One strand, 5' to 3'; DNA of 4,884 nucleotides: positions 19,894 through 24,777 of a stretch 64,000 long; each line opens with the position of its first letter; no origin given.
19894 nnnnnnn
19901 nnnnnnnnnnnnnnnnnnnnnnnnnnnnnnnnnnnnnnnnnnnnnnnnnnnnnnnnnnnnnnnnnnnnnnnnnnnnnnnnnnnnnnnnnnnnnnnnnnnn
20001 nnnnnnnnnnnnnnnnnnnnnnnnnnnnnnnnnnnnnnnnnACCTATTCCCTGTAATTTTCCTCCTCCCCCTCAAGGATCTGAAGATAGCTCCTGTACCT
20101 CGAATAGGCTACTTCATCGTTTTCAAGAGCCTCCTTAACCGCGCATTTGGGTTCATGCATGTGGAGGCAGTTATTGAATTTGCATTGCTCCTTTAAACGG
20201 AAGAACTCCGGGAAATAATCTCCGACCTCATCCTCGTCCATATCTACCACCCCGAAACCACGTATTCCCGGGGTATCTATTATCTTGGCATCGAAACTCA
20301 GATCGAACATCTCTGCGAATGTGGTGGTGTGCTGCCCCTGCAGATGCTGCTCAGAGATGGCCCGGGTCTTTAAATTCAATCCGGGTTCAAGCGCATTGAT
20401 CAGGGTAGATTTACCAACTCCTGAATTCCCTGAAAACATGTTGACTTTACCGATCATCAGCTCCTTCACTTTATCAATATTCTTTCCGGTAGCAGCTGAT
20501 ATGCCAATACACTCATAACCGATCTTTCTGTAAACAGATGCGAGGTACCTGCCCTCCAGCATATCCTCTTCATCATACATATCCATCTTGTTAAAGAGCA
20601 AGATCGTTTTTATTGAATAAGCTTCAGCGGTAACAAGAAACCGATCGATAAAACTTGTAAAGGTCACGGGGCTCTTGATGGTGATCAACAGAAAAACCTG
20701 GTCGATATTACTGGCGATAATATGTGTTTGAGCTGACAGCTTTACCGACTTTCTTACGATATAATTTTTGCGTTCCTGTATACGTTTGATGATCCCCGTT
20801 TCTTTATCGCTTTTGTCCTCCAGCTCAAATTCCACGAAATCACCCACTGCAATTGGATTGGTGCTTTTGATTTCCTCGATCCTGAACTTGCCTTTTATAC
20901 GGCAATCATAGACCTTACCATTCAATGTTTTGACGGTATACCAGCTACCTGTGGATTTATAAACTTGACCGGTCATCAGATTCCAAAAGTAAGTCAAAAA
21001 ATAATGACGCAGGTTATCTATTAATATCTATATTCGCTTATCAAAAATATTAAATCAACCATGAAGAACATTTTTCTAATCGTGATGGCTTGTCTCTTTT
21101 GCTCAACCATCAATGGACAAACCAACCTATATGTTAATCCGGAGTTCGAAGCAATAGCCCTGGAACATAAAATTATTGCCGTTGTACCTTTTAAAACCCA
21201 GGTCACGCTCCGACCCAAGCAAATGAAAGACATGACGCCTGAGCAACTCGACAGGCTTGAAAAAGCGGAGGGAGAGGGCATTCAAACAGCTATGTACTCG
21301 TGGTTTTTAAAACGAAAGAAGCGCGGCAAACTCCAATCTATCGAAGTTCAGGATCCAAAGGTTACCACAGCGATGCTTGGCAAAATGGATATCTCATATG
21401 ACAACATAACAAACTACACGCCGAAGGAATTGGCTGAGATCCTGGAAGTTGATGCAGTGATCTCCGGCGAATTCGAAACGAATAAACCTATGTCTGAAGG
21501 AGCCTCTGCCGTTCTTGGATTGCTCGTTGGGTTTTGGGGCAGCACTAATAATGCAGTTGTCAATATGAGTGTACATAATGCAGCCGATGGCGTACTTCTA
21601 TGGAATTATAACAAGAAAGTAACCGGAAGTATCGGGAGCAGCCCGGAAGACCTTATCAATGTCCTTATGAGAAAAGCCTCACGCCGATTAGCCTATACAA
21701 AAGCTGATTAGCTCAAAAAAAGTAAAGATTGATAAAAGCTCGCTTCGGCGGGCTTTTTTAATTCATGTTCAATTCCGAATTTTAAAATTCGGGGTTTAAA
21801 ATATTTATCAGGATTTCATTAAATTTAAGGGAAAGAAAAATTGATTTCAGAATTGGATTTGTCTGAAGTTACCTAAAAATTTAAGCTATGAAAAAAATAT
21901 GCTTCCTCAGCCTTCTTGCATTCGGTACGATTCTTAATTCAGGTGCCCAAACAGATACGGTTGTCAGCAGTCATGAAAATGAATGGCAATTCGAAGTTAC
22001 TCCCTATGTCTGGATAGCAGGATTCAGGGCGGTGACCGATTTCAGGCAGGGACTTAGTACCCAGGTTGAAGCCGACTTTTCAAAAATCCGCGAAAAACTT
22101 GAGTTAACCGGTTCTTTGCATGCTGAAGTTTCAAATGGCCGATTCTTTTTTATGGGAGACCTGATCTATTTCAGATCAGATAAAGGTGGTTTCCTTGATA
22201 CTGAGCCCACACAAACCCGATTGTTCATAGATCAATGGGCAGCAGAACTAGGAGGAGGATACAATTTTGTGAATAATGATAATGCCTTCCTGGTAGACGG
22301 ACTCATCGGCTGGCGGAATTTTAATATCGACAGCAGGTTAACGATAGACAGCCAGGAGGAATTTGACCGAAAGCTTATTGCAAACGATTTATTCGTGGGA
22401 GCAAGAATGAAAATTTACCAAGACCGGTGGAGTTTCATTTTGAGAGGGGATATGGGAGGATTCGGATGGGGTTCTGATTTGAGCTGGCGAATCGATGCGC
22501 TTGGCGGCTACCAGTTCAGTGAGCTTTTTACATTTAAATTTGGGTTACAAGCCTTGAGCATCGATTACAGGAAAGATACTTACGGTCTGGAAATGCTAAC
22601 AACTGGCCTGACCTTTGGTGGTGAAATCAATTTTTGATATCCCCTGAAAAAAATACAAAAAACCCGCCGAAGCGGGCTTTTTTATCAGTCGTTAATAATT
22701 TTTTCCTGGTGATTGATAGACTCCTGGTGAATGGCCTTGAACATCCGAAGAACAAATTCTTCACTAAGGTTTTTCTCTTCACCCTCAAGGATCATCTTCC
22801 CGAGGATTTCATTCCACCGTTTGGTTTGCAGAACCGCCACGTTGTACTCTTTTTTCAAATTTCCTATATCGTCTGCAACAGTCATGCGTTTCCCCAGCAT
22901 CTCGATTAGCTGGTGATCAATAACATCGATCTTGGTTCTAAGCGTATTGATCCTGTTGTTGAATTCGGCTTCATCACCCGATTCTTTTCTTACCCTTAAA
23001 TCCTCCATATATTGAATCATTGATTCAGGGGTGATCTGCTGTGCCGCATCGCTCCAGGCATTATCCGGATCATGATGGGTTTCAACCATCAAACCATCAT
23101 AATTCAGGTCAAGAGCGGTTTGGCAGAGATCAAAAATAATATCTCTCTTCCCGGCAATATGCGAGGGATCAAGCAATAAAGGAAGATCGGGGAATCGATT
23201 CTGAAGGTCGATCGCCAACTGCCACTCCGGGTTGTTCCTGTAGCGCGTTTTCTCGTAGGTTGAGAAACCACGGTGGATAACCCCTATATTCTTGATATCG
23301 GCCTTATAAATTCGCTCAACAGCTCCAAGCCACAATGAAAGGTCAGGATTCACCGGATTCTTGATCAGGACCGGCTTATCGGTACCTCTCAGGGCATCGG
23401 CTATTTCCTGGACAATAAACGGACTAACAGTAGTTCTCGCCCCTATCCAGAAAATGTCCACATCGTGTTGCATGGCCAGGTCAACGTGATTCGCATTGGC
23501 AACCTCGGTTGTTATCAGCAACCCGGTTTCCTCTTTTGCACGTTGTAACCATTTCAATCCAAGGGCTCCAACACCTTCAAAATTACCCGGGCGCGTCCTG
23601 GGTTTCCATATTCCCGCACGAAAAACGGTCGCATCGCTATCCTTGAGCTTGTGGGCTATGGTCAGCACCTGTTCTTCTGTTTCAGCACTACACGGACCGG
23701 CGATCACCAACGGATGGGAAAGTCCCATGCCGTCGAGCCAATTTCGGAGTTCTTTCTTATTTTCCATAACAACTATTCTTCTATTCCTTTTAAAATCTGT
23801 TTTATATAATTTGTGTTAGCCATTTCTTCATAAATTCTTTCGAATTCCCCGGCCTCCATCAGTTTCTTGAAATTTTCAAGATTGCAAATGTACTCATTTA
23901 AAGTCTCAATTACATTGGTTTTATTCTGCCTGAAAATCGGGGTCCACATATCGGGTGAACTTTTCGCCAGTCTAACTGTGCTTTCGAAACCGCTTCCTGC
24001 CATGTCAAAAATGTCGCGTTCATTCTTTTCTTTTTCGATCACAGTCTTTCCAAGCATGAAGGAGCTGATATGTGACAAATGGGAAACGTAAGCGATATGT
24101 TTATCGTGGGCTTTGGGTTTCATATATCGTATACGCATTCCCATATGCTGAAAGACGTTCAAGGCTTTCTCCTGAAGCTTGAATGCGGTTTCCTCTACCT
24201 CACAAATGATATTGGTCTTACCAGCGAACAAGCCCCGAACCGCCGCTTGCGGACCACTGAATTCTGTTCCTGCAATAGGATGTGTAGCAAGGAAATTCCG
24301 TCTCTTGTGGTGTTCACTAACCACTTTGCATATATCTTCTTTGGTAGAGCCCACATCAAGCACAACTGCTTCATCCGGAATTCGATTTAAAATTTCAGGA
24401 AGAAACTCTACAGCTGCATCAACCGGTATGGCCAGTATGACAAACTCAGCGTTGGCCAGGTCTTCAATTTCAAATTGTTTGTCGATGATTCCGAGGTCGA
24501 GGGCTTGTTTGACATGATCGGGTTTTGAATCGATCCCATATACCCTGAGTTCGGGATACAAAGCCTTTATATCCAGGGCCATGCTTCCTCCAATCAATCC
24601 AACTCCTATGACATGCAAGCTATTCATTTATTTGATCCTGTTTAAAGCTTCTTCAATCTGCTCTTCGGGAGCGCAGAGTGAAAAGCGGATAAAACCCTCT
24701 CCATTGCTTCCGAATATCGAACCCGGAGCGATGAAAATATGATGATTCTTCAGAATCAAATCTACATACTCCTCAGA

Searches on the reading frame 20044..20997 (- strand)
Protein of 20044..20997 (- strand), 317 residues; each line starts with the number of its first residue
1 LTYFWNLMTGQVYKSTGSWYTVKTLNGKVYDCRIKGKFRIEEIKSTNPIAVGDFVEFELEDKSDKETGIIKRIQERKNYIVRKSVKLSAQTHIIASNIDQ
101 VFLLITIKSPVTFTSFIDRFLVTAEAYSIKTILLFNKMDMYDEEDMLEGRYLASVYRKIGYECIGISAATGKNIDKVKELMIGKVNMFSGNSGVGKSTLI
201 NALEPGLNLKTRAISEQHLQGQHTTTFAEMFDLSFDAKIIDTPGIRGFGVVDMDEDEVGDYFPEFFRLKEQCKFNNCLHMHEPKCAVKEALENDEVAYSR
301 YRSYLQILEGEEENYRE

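Call 6: search_protein_families(library=pfam, proteins=[window:20044-20997:-])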
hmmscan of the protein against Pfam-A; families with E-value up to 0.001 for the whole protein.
window:20044-20997:- (317 aa): 8 families
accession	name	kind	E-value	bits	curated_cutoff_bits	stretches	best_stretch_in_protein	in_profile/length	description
PF03193.22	RsgA_GTPase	-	4.5e-53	180.1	30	1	73-250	1-173/174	RsgA GTPase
PF16745.11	RsgA_N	-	3e-17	62.6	27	1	9-63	1-50/54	RsgA N-terminal domain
PF01176.25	eIF-1a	-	2.8e-06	27.3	30.2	1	8-72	3-64/64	Translation initiation factor 1A / IF-1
PF01926.29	MMR_HSR1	-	3e-06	27.8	21.9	1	188-252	4-58/113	50S ribosome-binding GTPase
PF16897.10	MMR_HSR1_Xtn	-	1.4e-05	25.5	35.2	1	105-185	34-104/106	C-terminal region of MMR_HSR1 domain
PF13476.12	AAA_23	-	8.9e-05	23.7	27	0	184-226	20-62/201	AAA domain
PF02421.24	FeoB_N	-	0.00026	21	27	0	188-256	5-68/156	Ferrous iron transport protein B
PF00009.33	GTP_EFTU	-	0.00046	20.3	26.5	0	98-182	93-183/188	Elongation factor Tu GTP binding domain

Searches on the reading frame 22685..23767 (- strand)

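Call 6: search_protein_families(library=pfam, proteins=[window:22685-23767:-])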
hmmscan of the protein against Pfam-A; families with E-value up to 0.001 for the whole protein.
window:22685-23767:- (360 aa): 2 families
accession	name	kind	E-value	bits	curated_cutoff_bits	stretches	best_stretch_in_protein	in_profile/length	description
PF00793.26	DAHP_synth_1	-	3.3e-40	138.1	25.5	1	18-254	16-258/270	DAHP synthetase I family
PF01817.26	CM_2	-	5.9e-22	78.1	27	1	276-355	1-80/80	Chorismate mutase type II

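Call 47: search_protein_families(library=ncbifam, proteins=[window:22685-23767:-], max_evalue=0.00001)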
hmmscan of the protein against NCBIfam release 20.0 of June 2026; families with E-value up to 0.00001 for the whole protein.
window:22685-23767:- (360 aa): 22 families
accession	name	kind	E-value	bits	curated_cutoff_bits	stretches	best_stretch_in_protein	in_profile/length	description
NF009239.0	PRK12595.1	equivalog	4.1e-60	203.7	279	2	14-260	114-353/360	bifunctional 3-deoxy-7-phosphoheptulonate synthase/chorismate mutase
NF006421.0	PRK08673.1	subfamily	2.9e-59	201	335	1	15-260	91-329/338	3-deoxy-7-phosphoheptulonate synthase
TIGR01361.1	DAHP_synth_Bsub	equivalog_domain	6.8e-56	189.5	267.75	1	15-258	22-258/260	3-deoxy-7-phosphoheptulonate synthase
NF009933.0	PRK13396.1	subfamily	1.8e-43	148.9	486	1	15-261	97-338/352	3-deoxy-7-phosphoheptulonate synthase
NF041229.1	BagF_FevY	exception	9.3e-42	143.4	700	1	15-253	87-318/340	phospho-2-dehydro-3-deoxyheptonate aldolase BagF/FevY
TIGR01362.1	KDO8P_synth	equivalog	8.9e-17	61.1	314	2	205-257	197-249/258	3-deoxy-8-phosphooctulonate synthase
NF003543.0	PRK05198.1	equivalog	5.7e-16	58.3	242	2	205-258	212-265/273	3-deoxy-8-phosphooctulonate synthase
NF004925.0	PRK06285.1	equivalog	6.8e-12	45.3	77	1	267-359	3-95/99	chorismate mutase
NF008400.0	PRK11199.1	equivalog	4.7e-11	42.3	273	1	271-355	3-87/374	bifunctional chorismate mutase/prephenate dehydrogenase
TIGR01805.1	CM_mono_grmpos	equivalog_domain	4.9e-11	42.8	71.2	1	274-348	2-75/81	chorismate mutase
NF007910.0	PRK10622.1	equivalog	4.6e-10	38.9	577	1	270-358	4-92/386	bifunctional chorismate mutase/prephenate dehydratase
NF006691.0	PRK09239.1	equivalog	1.5e-09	37.9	120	1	266-358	5-97/108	chorismate mutase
TIGR01808.1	CM_M_hiGC-arch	equivalog_domain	4.6e-09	36.3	52.15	1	273-342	2-71/74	chorismate mutase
TIGR01797.1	CM_P_1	equivalog_domain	5.1e-09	36.2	73.7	1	275-354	3-82/83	chorismate mutase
TIGR01803.1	CM-like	subfamily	7.6e-09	35.6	73.35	1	274-354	2-82/82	chorismate mutase family protein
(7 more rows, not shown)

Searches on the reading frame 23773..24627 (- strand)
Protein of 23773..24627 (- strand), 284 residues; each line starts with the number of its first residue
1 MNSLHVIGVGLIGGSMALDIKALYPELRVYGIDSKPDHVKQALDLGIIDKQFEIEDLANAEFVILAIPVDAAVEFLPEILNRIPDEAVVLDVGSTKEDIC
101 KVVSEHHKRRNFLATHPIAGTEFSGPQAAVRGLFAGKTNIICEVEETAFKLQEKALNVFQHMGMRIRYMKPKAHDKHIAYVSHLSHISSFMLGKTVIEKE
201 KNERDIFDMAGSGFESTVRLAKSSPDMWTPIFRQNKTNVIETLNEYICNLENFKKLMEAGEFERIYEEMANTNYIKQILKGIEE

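Call 6: search_protein_families(library=pfam, proteins=[window:23773-24627:-])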
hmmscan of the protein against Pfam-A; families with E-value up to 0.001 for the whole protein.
window:23773-24627:- (284 aa): 4 families
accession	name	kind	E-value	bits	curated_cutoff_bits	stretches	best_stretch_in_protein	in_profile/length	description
PF02153.23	PDH_N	-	1.8e-32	112.4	26.5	1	17-166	2-152/154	Prephenate dehydrogenase, nucleotide-binding domain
PF20463.3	PDH_C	-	1.5e-23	83.4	22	1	170-270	1-101/102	Prephenate dehydrogenase, dimerization domain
PF03446.21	NAD_binding_2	-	5.8e-08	33.4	21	1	6-141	4-142/161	NAD binding domain of 6-phosphogluconate dehydrogenase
PF03807.23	F420_oxidored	-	0.00041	21.3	21.6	0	6-92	4-91/94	NADP oxidoreductase coenzyme F420-dependent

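Call 47: search_protein_families(library=ncbifam, proteins=[window:23773-24627:-], max_evalue=0.00001)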
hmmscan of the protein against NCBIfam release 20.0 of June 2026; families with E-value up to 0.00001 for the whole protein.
window:23773-24627:- (284 aa): 21 families
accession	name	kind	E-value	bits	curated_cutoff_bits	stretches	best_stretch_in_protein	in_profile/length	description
NF006307.0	PRK08507.1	equivalog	6.7e-116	386.3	295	1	4-279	3-275/275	prephenate dehydrogenase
NF011381.1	PRK14806.1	equivalog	1.1e-54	185.9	902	1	2-272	4-277/733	bifunctional prephenate dehydrogenase/3-phosphoshikimate 1-carboxyvinyltransferase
NF005694.0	PRK07502.1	equivalog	2.3e-53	181.4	409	1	3-277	8-286/310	prephenate/arogenate dehydrogenase family protein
NF005107.0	PRK06545.1-5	equivalog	3.6e-50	171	414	1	4-275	5-280/367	prephenate dehydrogenase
NF005650.0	PRK07417.1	equivalog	1.2e-49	169.1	290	1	4-276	4-275/281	prephenate/arogenate dehydrogenase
NF005111.0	PRK06545.2-3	equivalog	5.7e-40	137.5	344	1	4-257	16-265/371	prephenate dehydrogenase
NF005105.0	PRK06545.1-3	equivalog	1.1e-37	129.8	524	1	3-276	4-282/367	prephenate dehydrogenase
NF005106.0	PRK06545.1-4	equivalog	4e-35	121.8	569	1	1-275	1-279/363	prephenate dehydrogenase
NF005108.0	PRK06545.1-6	equivalog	2.8e-30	105.5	327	1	3-257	12-264/321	prephenate dehydrogenase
NF005104.0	PRK06545.1-1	equivalog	3.3e-30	105.4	713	1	5-273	6-277/366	prephenate dehydrogenase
NF005112.0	PRK06545.2-4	subfamily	5.6e-29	101.3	294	1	1-253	2-246/356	prephenate dehydrogenase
NF005109.0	PRK06545.2-1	equivalog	6.6e-27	94.6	397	1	1-253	1-245/361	prephenate dehydrogenase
NF005113.0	PRK06545.2-5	equivalog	7.4e-24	84.4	497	2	4-143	3-138/378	prephenate dehydrogenase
NF005110.0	PRK06545.2-2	equivalog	5.6e-19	68.6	385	1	4-251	73-317/423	prephenate dehydrogenase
NF006409.0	PRK08655.1-3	equivalog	3.1e-15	56.5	310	1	29-270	29-261/290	prephenate dehydrogenase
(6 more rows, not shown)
